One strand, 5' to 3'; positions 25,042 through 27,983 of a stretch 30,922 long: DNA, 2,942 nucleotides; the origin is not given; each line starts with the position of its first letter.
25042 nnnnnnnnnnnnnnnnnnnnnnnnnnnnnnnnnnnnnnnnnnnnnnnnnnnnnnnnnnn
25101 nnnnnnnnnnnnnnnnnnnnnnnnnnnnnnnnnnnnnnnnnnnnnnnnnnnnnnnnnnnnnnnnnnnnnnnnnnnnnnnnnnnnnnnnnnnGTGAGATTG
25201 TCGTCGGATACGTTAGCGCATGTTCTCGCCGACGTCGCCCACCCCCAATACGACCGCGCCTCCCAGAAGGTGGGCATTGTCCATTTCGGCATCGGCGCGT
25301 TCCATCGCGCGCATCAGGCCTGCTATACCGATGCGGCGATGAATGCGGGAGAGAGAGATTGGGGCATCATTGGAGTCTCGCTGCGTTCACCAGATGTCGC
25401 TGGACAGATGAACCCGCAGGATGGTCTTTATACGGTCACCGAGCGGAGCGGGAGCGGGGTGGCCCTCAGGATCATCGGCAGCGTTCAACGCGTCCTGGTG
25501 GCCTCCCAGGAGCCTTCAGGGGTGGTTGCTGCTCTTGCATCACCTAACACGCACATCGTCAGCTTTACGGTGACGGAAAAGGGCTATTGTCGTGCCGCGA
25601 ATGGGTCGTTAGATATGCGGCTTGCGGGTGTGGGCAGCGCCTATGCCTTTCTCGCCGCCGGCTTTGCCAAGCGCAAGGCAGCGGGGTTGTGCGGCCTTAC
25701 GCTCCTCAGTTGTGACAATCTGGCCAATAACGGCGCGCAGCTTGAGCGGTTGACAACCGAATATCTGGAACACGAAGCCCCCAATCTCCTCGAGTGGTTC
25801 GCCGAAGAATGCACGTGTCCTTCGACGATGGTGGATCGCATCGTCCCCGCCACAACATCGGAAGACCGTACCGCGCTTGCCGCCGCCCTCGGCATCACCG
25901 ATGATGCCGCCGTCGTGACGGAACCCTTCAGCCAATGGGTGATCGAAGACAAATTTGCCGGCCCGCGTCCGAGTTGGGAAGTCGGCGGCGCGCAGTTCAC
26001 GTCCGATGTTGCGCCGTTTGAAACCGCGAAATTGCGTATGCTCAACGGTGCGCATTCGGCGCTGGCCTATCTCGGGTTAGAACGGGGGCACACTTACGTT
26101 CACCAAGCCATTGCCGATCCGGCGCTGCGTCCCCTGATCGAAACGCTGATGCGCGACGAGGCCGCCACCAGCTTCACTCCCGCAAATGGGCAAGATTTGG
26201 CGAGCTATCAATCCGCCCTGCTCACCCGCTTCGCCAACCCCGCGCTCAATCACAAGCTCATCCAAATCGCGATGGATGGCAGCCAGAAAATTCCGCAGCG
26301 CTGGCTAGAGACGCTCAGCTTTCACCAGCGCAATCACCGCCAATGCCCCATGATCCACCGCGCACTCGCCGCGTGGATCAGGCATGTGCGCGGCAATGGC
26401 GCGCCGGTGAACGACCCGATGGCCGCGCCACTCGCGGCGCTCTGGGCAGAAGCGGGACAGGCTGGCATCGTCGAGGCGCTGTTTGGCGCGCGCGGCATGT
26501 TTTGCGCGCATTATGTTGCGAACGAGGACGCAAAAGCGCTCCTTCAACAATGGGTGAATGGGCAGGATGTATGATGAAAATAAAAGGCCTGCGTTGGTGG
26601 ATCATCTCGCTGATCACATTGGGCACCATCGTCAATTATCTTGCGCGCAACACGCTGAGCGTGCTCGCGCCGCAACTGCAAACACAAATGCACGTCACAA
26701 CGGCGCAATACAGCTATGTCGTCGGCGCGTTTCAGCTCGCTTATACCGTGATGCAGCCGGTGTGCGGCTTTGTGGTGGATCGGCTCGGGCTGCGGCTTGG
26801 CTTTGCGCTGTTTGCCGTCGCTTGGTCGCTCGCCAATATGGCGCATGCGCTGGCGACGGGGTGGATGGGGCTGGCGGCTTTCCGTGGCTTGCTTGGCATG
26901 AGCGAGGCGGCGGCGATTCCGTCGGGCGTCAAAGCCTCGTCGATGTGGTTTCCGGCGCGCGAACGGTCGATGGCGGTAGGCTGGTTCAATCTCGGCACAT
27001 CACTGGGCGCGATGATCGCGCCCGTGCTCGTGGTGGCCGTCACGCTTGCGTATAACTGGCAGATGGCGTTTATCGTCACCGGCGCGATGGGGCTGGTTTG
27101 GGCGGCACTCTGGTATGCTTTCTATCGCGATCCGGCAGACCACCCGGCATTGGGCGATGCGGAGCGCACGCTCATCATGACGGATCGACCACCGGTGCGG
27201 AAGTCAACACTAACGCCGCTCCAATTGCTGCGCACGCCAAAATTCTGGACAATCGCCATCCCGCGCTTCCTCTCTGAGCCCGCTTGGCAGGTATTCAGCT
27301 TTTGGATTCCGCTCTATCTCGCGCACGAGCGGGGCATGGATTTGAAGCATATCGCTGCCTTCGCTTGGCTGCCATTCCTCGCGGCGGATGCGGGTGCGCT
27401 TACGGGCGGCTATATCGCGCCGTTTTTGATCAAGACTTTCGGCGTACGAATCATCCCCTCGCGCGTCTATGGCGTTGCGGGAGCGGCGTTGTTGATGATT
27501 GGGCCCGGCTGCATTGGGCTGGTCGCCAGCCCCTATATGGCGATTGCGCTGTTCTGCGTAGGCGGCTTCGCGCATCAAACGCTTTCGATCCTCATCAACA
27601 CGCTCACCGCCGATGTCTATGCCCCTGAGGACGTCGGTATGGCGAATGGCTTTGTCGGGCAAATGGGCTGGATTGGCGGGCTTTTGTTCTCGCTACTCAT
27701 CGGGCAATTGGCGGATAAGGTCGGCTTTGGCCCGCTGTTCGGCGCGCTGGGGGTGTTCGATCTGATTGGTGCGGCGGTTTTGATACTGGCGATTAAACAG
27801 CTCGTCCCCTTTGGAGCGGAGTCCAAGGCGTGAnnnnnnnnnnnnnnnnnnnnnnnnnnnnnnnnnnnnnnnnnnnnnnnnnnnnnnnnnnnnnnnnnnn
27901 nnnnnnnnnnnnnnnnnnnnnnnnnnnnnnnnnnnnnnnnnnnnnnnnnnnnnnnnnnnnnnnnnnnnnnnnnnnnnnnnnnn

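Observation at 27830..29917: GH31 with a sulfoquinovosidase-like anion-binding loop inside a glucuronate operon: candidate alpha-glucuronidase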

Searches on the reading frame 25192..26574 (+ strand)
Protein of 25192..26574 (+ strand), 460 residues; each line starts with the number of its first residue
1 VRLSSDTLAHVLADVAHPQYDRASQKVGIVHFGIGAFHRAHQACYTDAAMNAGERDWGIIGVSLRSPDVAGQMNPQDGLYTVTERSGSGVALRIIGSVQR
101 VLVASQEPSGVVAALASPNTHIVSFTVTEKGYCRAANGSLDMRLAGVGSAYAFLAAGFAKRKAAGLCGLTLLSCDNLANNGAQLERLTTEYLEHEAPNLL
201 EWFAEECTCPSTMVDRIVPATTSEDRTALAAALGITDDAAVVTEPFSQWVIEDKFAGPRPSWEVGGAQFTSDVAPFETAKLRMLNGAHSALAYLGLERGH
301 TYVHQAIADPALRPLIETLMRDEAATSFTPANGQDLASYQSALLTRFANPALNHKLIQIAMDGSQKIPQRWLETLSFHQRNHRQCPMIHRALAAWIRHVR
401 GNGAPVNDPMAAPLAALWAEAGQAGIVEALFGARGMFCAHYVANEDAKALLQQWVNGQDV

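Call 3: search_protein_families(library=pfam, proteins=[window:25192-26574:+])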
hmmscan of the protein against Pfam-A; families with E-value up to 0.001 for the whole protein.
window:25192-26574:+ (460 aa): 2 families
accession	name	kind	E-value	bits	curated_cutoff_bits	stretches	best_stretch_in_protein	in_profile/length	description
PF01232.29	Mannitol_dh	-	2.8e-43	148.7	27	1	28-263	2-198/199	Mannitol dehydrogenase Rossmann domain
PF08125.19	Mannitol_dh_C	-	3.6e-39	134.7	30.7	1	272-432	1-164/190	Mannitol dehydrogenase C-terminal domain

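Call 4: search_protein_families(library=ncbifam, proteins=[window:25192-26574:+])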
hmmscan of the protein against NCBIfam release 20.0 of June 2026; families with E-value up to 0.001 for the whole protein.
window:25192-26574:+ (460 aa): 13 families
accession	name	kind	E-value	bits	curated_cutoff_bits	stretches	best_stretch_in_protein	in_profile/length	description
NF011611.0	PRK15037.1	subfamily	4.1e-101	338.9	603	1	10-446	6-462/486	fructuronate reductase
NF043014.1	DArabDhDalD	equivalog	2.1e-82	277.2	600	1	30-384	2-370/452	D-arabinitol 4-dehydrogenase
NF002969.0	PRK03643.1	subfamily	1.5e-52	178.9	359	1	18-408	7-412/482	tagaturonate reductase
NF002653.0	PRK02318.2-6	equivalog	7.7e-22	77.9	404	1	159-367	106-301/387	mannitol-1-phosphate 5-dehydrogenase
NF002646.0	PRK02318.1-2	equivalog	4.2e-19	68.9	368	1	153-360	98-294/382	mannitol-1-phosphate 5-dehydrogenase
NF002652.0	PRK02318.2-5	equivalog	1.1e-18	67.5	356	1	155-362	102-293/377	mannitol-1-phosphate 5-dehydrogenase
NF002649.0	PRK02318.2-1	equivalog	1.3e-18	67.1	422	1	154-366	101-299/386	mannitol-1-phosphate 5-dehydrogenase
NF002647.0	PRK02318.1-3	equivalog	1.4e-18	67.4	357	1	153-360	101-296/384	mannitol-1-phosphate 5-dehydrogenase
NF002648.0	PRK02318.1-4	equivalog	1e-16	61.3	719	1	154-368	99-302/382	mannitol-1-phosphate 5-dehydrogenase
NF002650.0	PRK02318.2-2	equivalog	3e-12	46.3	359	1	168-367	115-303/388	mannitol-1-phosphate 5-dehydrogenase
NF002651.0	PRK02318.2-4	equivalog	4.6e-10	39.1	269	1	239-369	157-286/368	mannitol-1-phosphate 5-dehydrogenase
NF002645.0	PRK02318.1-1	equivalog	3.4e-08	33.1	389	1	212-367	147-289/368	mannitol-1-phosphate 5-dehydrogenase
NF046057.1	bifunc_MtlD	equivalog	7e-05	21.4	800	1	271-388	509-630/683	bifunctional mannitol-1-phosphate dehydrogenase/phosphatase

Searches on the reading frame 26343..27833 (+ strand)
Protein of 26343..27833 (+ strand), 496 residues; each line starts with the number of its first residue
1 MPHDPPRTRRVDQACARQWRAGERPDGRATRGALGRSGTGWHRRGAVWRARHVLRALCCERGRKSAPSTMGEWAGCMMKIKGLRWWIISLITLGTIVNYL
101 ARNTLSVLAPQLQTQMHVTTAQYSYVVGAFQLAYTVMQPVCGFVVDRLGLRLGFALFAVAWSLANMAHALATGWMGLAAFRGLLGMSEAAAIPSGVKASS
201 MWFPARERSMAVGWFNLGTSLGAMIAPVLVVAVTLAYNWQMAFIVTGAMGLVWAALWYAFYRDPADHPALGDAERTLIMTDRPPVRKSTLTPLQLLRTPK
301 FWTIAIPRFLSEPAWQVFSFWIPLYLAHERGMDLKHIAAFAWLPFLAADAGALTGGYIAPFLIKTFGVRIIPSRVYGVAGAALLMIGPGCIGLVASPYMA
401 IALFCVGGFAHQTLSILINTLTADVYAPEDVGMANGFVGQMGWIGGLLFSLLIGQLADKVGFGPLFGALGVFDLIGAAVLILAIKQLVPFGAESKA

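Call 3: search_protein_families(library=pfam, proteins=[window:26343-27833:+])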
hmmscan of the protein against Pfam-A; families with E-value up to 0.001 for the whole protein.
window:26343-27833:+ (496 aa): 1 family
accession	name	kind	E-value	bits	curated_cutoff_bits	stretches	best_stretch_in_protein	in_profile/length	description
PF07690.21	MFS_1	-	1.1e-49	169.7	33.4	2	92-385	2-284/347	Major Facilitator Superfamily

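Call 4: search_protein_families(library=ncbifam, proteins=[window:26343-27833:+])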
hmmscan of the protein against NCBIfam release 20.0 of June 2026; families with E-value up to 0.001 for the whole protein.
window:26343-27833:+ (496 aa): 25 families
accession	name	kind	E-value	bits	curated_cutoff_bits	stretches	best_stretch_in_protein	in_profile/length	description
TIGR00893.1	2A0114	subfamily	6.9e-90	301.8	395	1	93-483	1-398/399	D-galactonate transporter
TIGR00881.1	2A0104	subfamily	3.8e-44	151.3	407.75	1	93-466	2-379/379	phosphoglycerate transporter protein PgtP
TIGR00894.1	2A0114euk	subfamily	1.7e-21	76.3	626.45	1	117-457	72-420/465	Na(+)-dependent inorganic phosphate cotransporter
TIGR00890.1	2A0111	subfamily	8.9e-17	61.1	374.85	1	84-477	1-375/377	oxalate/formate antiport family MFS transporter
NF008661.1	PRK11663.1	subfamily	1.9e-14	53.5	564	1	84-480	28-427/439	MFS transporter family glucose-6-phosphate receptor UhpC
TIGR00895.1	2A0115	subfamily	9.2e-14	51.2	418.55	2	83-266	14-197/398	aromatic acid/H+ symport family MFS transporter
TIGR04259.1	oxa_formateAnti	equivalog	2.4e-12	46.4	335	1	87-305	6-213/405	oxalate/formate MFS antiporter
TIGR00711.1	efflux_EmrB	subfamily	3.8e-11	42.4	230.2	1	91-254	7-170/485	DHA2 family efflux MFS transporter permease subunit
NF049980.1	SfMCT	equivalog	1.5e-10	40.3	320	1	86-306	2-220/378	L-lactate MFS transporter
TIGR00880.1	2_A_01_02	superfamily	6.1e-10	39.4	131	1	130-260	7-137/141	multidrug resistance protein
NF008586.0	PRK11551.1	equivalog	1.7e-09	37.2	410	1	95-457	24-368/406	3-(3-hydroxy-phenyl)propionate transporter MhpT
NF047787.1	PhglyTportPgtP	equivalog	9.2e-09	34.6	750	1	90-492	31-440/451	phosphoglycerate transporter PgtP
NF038246.1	bile_salt_MFS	equivalog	2e-08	33.5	400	1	100-486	20-406/408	conjugated bile salt MFS transporter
NF053517.1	HbztTptrPcaK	equivalog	3.8e-07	29.4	770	1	84-257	17-190/437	4-hydroxybenzoate transporter PcaK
TIGR00891.1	2A0112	subfamily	1.8e-06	27.3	552.9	1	103-246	29-174/405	sialate:H+ symport family MFS transporter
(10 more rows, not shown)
